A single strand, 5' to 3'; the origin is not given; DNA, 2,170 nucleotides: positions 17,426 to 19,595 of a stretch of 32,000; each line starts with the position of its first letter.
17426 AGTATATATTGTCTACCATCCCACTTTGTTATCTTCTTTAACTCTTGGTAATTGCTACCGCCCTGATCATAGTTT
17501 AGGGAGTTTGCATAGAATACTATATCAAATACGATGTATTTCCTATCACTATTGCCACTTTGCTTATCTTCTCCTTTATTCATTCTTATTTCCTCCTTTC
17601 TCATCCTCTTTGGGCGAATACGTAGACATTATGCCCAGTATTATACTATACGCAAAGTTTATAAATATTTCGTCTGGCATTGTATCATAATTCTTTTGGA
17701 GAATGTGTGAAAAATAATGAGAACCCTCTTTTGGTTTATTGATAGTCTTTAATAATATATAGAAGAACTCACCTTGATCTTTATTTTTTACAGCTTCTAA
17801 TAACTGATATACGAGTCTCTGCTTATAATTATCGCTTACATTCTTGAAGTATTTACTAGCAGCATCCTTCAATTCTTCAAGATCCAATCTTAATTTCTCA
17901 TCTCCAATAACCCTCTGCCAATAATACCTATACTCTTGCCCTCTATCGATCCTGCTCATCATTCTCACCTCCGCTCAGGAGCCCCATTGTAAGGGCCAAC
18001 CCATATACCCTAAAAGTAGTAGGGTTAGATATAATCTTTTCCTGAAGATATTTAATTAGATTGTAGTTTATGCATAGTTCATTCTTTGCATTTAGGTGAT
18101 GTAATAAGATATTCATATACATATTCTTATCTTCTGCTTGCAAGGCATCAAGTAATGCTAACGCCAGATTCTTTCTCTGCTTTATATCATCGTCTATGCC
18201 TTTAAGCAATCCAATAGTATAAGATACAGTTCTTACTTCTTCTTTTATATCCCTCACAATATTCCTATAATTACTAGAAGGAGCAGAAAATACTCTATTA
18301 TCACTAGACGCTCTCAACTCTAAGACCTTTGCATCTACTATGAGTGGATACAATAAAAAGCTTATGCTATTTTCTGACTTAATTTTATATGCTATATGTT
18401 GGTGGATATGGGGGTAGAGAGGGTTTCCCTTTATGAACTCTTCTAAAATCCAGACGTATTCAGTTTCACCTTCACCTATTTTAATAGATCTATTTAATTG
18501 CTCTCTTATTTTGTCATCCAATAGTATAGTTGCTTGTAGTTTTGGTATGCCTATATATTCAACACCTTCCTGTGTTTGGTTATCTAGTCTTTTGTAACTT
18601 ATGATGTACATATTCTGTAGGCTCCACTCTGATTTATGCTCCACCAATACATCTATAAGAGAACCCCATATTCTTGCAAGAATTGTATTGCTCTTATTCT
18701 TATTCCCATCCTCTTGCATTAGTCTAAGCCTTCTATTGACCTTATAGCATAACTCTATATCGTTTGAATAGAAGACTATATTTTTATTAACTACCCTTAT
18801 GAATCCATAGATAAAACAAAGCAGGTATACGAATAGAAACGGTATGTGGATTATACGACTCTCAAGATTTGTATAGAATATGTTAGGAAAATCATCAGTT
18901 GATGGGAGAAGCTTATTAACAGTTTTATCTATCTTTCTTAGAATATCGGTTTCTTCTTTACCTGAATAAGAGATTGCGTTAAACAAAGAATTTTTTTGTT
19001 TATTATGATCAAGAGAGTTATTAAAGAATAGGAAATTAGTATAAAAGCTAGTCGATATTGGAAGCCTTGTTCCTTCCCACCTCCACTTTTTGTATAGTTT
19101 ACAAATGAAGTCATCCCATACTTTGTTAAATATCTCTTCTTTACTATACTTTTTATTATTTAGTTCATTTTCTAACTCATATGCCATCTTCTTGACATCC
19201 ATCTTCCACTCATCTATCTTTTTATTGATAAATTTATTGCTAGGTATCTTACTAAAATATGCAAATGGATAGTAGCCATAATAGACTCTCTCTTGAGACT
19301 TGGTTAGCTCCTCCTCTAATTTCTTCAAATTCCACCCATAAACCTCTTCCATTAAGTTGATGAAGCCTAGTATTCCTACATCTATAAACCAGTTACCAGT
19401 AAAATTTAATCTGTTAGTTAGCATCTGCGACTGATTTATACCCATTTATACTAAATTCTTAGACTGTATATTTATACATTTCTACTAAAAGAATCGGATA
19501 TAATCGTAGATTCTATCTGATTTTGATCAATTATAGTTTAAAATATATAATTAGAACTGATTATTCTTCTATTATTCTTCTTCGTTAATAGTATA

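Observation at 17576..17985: Separate, out-of-frame small ORF with a perfect Shine-Dalgarno at the cas8/cas7 junction: a stand-alone Cas11-like gene in an otherwise I-B-type operon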

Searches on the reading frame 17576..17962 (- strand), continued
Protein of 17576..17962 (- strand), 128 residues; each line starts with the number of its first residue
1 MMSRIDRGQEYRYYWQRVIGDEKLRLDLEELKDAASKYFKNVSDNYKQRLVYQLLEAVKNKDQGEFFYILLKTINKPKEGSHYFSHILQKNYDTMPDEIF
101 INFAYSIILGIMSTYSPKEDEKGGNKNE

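Call 63: search_protein_families(library=padloc, alignment_id=A1, max_evalue=0.001)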
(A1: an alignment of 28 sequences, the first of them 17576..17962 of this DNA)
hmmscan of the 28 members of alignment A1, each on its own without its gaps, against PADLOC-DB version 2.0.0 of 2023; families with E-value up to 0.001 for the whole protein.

A. member 1, window:17576-17962:- (128 aa): 3 families
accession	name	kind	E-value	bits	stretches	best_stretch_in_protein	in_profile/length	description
PDLC01541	Cas11b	-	1.6e-18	64.9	1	28-113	7-94/98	CAS-I-B; effector_SS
PDLC02050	Cas8b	-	7.3e-06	23.7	1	50-122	429-490/496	-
PDLC01193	Cas11b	-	0.00067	17.7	1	28-114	75-159/164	CAS-I-B; effector_SS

B. families by the number of members that match (of 28 scanned): 6 families
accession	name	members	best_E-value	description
PDLC01541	Cas11b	28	4.1e-25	CAS-I-B; effector_SS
PDLC01190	Cas11b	21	8.5e-07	Small subunit of some of I-B systems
PDLC01193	Cas11b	19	1.8e-07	CAS-I-B; effector_SS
PDLC01542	Cas8b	8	4.1e-05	CAS-I-B; effector_LS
PDLC02050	Cas8b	7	7.3e-06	-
PDLC00119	GajB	1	0.00012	UrvD helicase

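Call 71: search_protein_families(library=padloc, proteins=[L025:620-2179:+, L025:2370-2684:+, L025:2989-3276:+, L025:3273-3635:+, L025:4852-5994:+], max_evalue=0.001)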
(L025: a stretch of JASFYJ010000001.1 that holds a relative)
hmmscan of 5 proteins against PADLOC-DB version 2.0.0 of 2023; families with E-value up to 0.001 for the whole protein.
L025:620-2179:+ (519 aa): 0 families

L025:2370-2684:+ (104 aa): 0 families

L025:2989-3276:+ (95 aa): 3 families
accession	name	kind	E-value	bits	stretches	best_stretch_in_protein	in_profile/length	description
PDLC01541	Cas11b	-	3.6e-22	76.6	1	2-91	6-97/98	CAS-I-B; effector_SS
PDLC01542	Cas8b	-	2.6e-06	24.7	1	3-88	489-572/574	CAS-I-B; effector_LS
PDLC02050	Cas8b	-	4.5e-06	24.4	1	29-93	433-490/496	-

L025:3273-3635:+ (120 aa): 0 families

L025:4852-5994:+ (380 aa): 0 families

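Call 73: search_protein_families(library=pfam, proteins=[L025:71-535:-, L025:620-2179:+, L025:2370-2684:+, L025:2989-3276:+, L025:3273-3635:+, L025:3606-4016:-, L025:4063-4662:-, L025:4852-5994:+], max_evalue=0.001)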
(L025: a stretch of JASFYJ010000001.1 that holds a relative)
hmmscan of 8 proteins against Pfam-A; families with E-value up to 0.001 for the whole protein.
L025:71-535:- (154 aa): 2 families
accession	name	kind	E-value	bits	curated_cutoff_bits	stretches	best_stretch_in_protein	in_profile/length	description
PF08069.17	Ribosomal_S13_N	-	1.3e-27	96.1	25.4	1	4-63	1-60/60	Ribosomal S13/S15 N-terminal domain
PF00312.27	Ribosomal_S15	-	7.8e-15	55.2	31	1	77-151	4-80/81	Ribosomal protein S15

L025:620-2179:+ (519 aa): 6 families
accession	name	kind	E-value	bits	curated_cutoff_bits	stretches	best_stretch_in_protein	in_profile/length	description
PF16199.10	Radical_SAM_C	-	1.8e-23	82.8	31.9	1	291-370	1-84/85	Radical_SAM C-terminal domain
PF04055.27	Radical_SAM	-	1.4e-17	64.8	29.5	1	125-279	33-165/166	Radical SAM superfamily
PF23613.1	ELP3_N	-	1.4e-10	41.4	27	1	7-66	11-70/70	ELP3 N-terminal domain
PF00583.31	Acetyltransf_1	-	0.00036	21.2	20.7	1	401-508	24-116/116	Acetyltransferase (GNAT) family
PF13673.13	Acetyltransf_10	-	0.00059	20.2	23.6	0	465-513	61-112/128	Acetyltransferase (GNAT) domain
PF13508.13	Acetyltransf_7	-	0.00081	20.2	27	0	465-509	38-83/84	Acetyltransferase (GNAT) domain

L025:2370-2684:+ (104 aa): 1 family
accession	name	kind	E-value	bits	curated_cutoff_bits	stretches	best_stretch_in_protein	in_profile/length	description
PF01893.21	UPF0058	-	5.4e-22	78.3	25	1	20-99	3-84/87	Uncharacterised protein family UPF0058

L025:2989-3276:+ (95 aa): 0 families

L025:3273-3635:+ (120 aa): 0 families

L025:3606-4016:- (136 aa): 9 families
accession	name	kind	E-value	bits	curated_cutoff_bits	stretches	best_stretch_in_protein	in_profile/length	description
PF00085.26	Thioredoxin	-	8.1e-33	113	23.5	1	37-134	5-103/103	Thioredoxin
PF13098.12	Thioredoxin_2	-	2.4e-09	37.9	27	1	48-131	4-103/104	Thioredoxin-like domain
PF14595.12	Thioredoxin_9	-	3.9e-06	27.2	25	1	13-124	5-118/129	Thioredoxin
PF13905.12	Thioredoxin_8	-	4.2e-06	27.4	27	1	52-92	4-46/94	Thioredoxin-like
PF13728.12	TraF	-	6.1e-06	26.7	23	1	56-113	136-202/224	F plasmid transfer operon protein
PF04756.19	OST3_OST6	-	2.4e-05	24.3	27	1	36-112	15-104/294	OST3 / OST6 family, transporter family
PF07449.17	HyaE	-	0.0001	22.7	22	1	68-119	47-99/108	Hydrogenase-1 expression protein HyaE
PF08534.16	Redoxin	-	0.0001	22.5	26.6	1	48-94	27-75/148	Redoxin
PF13848.12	Thioredoxin_6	-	0.00018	21.9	27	0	69-111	115-159/184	Thioredoxin-like domain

L025:4063-4662:- (199 aa): 1 family
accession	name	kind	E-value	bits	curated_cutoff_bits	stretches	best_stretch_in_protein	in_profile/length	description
PF01402.27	RHH_1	-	1.6e-06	28.3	20.5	1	6-42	1-37/39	Ribbon-helix-helix protein, copG family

L025:4852-5994:+ (380 aa): 1 family
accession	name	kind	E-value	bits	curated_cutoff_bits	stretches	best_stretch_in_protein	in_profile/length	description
PF01769.21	MgtE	-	1.5e-39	135.5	27.6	2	52-176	2-124/125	Divalent cation transporter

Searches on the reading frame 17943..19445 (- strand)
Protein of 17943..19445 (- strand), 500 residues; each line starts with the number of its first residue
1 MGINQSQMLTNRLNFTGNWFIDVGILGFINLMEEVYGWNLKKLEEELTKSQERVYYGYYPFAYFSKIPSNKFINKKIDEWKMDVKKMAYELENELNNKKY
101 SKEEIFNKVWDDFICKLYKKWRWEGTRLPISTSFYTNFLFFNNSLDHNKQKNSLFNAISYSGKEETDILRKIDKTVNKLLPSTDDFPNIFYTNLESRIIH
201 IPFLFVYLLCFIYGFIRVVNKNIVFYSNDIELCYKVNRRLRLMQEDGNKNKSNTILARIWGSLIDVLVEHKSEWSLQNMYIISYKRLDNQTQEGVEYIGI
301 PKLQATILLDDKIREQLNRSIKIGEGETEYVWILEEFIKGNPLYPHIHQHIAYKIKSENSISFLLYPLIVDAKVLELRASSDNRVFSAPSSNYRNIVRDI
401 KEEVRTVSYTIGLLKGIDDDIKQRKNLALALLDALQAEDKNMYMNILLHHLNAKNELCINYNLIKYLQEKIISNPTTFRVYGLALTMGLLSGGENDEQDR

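Call 5: search_protein_families(library=ncbifam, proteins=[window:17943-19445:-], max_evalue=0.01)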
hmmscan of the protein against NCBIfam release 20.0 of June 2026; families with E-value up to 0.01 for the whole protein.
window:17943-19445:- (500 aa): 0 families

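Call 6: search_protein_families(library=pfam, proteins=[window:17943-19445:-], max_evalue=0.01)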
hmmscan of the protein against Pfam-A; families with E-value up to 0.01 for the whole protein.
window:17943-19445:- (500 aa): 0 families

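Call 7: search_protein_families(library=padloc, proteins=[window:17943-19445:-], max_evalue=1)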
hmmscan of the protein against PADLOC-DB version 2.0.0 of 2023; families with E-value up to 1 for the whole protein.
window:17943-19445:- (500 aa): 2 families
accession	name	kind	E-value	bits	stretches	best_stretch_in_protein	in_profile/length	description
PDLC01542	Cas8b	-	8.9e-119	396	2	127-493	217-574/574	CAS-I-B; effector_LS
PDLC01541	Cas11b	-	2.2e-06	26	1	422-494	25-97/98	CAS-I-B; effector_SS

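Call 16: find_homologous_proteins(query=window:17943-19445:-, max_evalue=0.001)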
Query window:17943-19445:- (500 aa): 225 proteins with E <= 0.001 among 8000 candidates; the best 120 are listed.
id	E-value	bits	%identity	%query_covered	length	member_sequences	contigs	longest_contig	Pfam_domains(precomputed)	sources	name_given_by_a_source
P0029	0.0e+0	1121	100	100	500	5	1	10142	-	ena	-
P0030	3.3e-250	849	78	99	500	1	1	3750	-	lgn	-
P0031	1.2e-237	808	76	98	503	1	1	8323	-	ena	-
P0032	3.5e-232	790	74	99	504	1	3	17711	-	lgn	-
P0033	6.0e-192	657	64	81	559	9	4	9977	-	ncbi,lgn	ncbi:MAG: hypothetical protein QXS96_07340 [Candidatus Caldarchaeum sp.]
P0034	3.9e-153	529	64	81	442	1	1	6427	-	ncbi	ncbi:MAG: hypothetical protein QXD03_05865, partial [Candidatus Anstonellales archaeon]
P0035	7.5e-120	419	49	74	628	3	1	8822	-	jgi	-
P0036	8.2e-120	419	48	74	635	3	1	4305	-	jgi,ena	-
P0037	7.4e-119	416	48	73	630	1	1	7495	-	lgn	-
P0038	1.4e-118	415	47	73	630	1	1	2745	-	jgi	jgi:hypothetical protein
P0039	1.1e-117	412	49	74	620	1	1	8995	-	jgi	jgi:hypothetical protein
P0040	1.1e-116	409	44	77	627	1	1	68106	-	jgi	-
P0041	1.4e-116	409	46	73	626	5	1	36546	-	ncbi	ncbi:MAG: hypothetical protein QXJ20_01220 [Candidatus Aenigmatarchaeota archaeon]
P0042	8.9e-114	399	42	84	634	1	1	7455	-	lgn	-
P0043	2.4e-113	398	47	73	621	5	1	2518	-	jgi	jgi:hypothetical protein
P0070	4.7e-94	334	37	93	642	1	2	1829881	-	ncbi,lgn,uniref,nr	ncbi:hypothetical protein F1847_07285 [Thermodesulfobacterium sp. TA1]|uniref:hypothetical protein n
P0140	5.7e-76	275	34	72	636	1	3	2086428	-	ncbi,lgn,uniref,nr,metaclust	ncbi:hypothetical protein [Thermococcus sp. AM4]|uniref:hypothetical protein n=1 Tax=Thermococcus sp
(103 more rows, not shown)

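Call 31: find_encoding_contigs(protein=P0140, flank=6000, max_places=1)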
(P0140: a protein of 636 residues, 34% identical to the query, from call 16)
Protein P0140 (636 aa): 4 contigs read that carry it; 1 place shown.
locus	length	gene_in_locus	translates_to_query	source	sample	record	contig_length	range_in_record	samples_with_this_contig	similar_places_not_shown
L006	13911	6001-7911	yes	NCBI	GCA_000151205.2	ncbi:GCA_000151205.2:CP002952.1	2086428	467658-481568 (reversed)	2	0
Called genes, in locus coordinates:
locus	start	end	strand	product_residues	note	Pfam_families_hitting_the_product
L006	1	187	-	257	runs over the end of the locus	-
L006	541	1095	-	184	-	-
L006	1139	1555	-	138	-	PF13638:PIN_4 (faint), PF18477:PIN_9, PF04900:Fcf1 (weak)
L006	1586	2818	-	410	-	PF00009:GTP_EFTU, PF03144:GTP_EFTU_D2, PF09173:eIF2_C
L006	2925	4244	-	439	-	-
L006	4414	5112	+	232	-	PF13549:ATP-grasp_5, PF08442:ATP-grasp_2, PF02222:ATP-grasp (weak)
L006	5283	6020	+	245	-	PF21350:Cas6_I-A, PF01881:Cas_Cas6_C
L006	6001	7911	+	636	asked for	-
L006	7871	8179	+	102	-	-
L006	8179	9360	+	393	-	PF01905:DevR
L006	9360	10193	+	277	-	PF09704:Cas_Cas5d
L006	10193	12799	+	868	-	PF00270:DEAD, PF00271:Helicase_C, PF22590:Cas3-like_C_2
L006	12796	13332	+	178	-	PF01930:Cas_Cas4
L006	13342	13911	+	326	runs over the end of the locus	PF01867:Cas_Cas1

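Call 32: find_encoding_contigs(protein=P0070, flank=6000, max_places=1)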
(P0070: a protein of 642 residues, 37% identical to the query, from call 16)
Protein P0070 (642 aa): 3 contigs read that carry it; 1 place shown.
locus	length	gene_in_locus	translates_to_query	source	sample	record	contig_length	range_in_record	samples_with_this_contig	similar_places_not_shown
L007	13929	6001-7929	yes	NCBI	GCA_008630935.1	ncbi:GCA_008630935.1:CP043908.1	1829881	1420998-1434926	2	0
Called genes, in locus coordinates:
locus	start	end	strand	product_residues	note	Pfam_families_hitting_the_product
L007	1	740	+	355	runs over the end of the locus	PF02881:SRP54_N (weak), PF00448:SRP54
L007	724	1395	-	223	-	PF01292:Ni_hydr_CYTB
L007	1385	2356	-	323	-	PF13187:Fer4_9 (faint), PF13237:Fer4_10 (faint), PF12838:Fer4_7, PF13247:Fer4_11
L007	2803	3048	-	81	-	PF00872:Transposase_mut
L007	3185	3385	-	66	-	PF00872:Transposase_mut, PF10551:MULE (weak)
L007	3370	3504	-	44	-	PF00872:Transposase_mut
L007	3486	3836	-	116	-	-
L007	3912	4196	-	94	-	PF09827:CRISPR_Cas2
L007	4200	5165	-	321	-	PF01867:Cas_Cas1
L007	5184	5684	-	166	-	PF12705:PDDEXK_1 (weak), PF01930:Cas_Cas4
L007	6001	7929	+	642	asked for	-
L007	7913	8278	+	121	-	-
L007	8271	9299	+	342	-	PF01905:DevR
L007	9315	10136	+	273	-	PF09704:Cas_Cas5d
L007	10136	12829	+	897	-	PF00270:DEAD, PF22590:Cas3-like_C_2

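Call 33: search_protein_families(library=padloc, proteins=[L006:7871-8179:+, L007:7913-8278:+], max_evalue=0.01)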
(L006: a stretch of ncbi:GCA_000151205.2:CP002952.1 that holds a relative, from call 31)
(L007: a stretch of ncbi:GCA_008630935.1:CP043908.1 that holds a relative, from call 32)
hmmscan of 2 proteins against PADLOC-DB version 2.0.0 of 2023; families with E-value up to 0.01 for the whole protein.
L006:7871-8179:+ (102 aa): 4 families
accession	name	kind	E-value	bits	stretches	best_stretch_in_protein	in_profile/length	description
PDLC01541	Cas11b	-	4.6e-55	182.1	1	5-102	2-98/98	CAS-I-B; effector_SS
PDLC02050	Cas8b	-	3.6e-09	34.6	1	20-97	421-486/496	-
PDLC01542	Cas8b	-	0.00013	19.1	1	3-100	481-574/574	CAS-I-B; effector_LS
PDLC01190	Cas11b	-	0.0093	14.4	0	11-97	67-143/144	Small subunit of some of I-B systems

L007:7913-8278:+ (121 aa): 3 families
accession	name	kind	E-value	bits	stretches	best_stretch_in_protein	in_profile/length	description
PDLC01541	Cas11b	-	1.4e-26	90.7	1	12-109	2-95/98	CAS-I-B; effector_SS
PDLC02050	Cas8b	-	4.2e-07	27.8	1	31-113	421-491/496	-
PDLC01542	Cas8b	-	0.00046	17.3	1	22-109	493-573/574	CAS-I-B; effector_LS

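Call 48: predict_structure(alignment_id=A2)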
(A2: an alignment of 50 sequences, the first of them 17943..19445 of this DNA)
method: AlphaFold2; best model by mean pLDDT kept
length: 500 residues; sequences in the alignment: 50
mean_pLDDT: 79.5   pTM: 0.77
mean pLDDT of the five models: 79.5, 78.4, 77.6, 76.7, 74.7
residues with pLDDT >= 90: 171; 70-90: 216; 50-70: 70; < 50: 43
segments of 3 or more residues with pLDDT < 50: 1-9, 181-193, 383-390, 494-500
pLDDT, mean of each block of 10 residues (from residue 1): 38 77 91 94 92 94 89 87 94 88 94 94 85 60 79 86 59 53 44 52 84 84 86 88 64 69 76 63 76 73 83 90 78 89 93 81 89 86 44 79 92 85 89 93 92 84 91 91 91 44
secondary structure, 60 per line:
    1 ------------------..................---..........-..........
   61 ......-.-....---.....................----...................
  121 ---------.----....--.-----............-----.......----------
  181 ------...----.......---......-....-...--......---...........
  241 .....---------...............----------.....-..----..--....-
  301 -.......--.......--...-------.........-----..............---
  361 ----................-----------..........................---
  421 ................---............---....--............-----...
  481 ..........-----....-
elements in order: H19-36 H40-49 H51-66 H70-73 H77-97 H102-120 H147-158 H164-170 H194-200 H204-209 H211-214 E216-218 E221-226 H230-245 H255-269 E280-284 E296-299 H302-308 H311-317 E320-322 E330-332 H333-338 H344-357 H365-380 H392-417 H421-436 H440-451 H455-458 H461-472 H478-490 H496-499

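Call 50: fold_search(model_id=the predicted structure, library=pdb)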
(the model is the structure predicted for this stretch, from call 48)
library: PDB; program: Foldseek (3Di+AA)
matches with E <= 10: 110; with E <= 0.001: 0
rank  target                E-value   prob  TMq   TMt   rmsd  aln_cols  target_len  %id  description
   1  6uox_A                1.9e+00  0.07  0.11  0.06  23.9       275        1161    9  Structure of itraconazole-bound NPC1 (released 2020-01-15)
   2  8h1c_A                2.0e+00  0.06  0.11  0.07  17.1       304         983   13  Cryo-EM structure of Oryza sativa plastid glycyl-tRNA synthetase in complex with two tRNAs (one in tRNA binding state  (released 2023-04-26)
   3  3a0g_A                2.3e+00  0.14  0.10  0.26  16.3       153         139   11  Crystal structure analysis of guinea pig oxyhemoglobin at 2.5 angstroms resolution (released 2010-03-23)
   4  8oyy_A                2.7e+00  0.08  0.12  0.21  19.3       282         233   13  De novo designed soluble GPCR-like fold GLF_32 (released 2023-10-18)
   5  5wog_A                2.8e+00  0.11  0.09  0.25  16.0       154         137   10  Human Hemoglobin immersed in Liquid Oxygen for 1 minute (released 2018-01-10)
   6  3pfd_D                3.6e+00  0.08  0.09  0.12  14.2       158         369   12  Crystal structure of an Acyl-CoA dehydrogenase from Mycobacterium thermoresistibile bound to reduced flavin adenine di (released 2010-11-10)
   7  5xfl_C                3.6e+00  0.07  0.11  0.14  21.6       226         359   14  Crystal structure of the force-sensing device region of alpha N-catenin (released 2018-03-28)
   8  3hyu_A                3.9e+00  0.08  0.10  0.26  16.3       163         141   10  Crystal structure of the altitude adapted hemoglobin of guinea pig. (released 2010-06-23)
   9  8oix_H                4.1e+00  0.10  0.11  0.22  13.5       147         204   11  CryoEM structure of 20S Trichomonas vaginalis proteasome in complex with proteasome inhibitor Salinosporamid A (released 2024-04-10)
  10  9sob_D                4.1e+00  0.02  0.11  0.06  23.5       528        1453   11  Structural Model of the Nuclear Pore Complex in Arabidopsis thaliana (released 2025-11-05)
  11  7ukf_A                4.4e+00  0.04  0.08  0.13  19.9       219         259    8  Human Kv4.2-KChIP2 channel complex in a putative resting state, transmembrane region (released 2022-06-29)
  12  8t08_Q                4.6e+00  0.09  0.11  0.22  13.8       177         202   11  Preholo-Proteasome from Pre1-1 Pre4-1 Double Mutant (released 2023-09-06)
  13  7dy3_A                4.6e+00  0.08  0.10  0.24  16.0       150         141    9  High resolution crystal structure of hemoglobin M Iwate. (released 2022-01-26)
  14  1dxv_B                4.6e+00  0.08  0.09  0.24  16.2       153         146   14  HIGH-RESOLUTION X-RAY STUDY OF DEOXY RECOMBINANT HUMAN HEMOGLOBINS SYNTHESIZED FROM BETA-GLOBINS HAVING MUTATED AMINO  (released 1993-10-31)
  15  3vib_A                4.6e+00  0.03  0.08  0.16  17.0       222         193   14  Structural basis for multidrug recognition and antimicrobial resistance by MTRR, an efflux pump regulator from Neisser (released 2012-10-03)
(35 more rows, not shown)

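Call 52: search_solved_structures(query=A2, max_evalue=1, show_alignments=1)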
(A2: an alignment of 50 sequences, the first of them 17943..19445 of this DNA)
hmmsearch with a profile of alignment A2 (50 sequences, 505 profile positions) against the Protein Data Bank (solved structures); distinct sequences matched with E-value up to 1: 0.
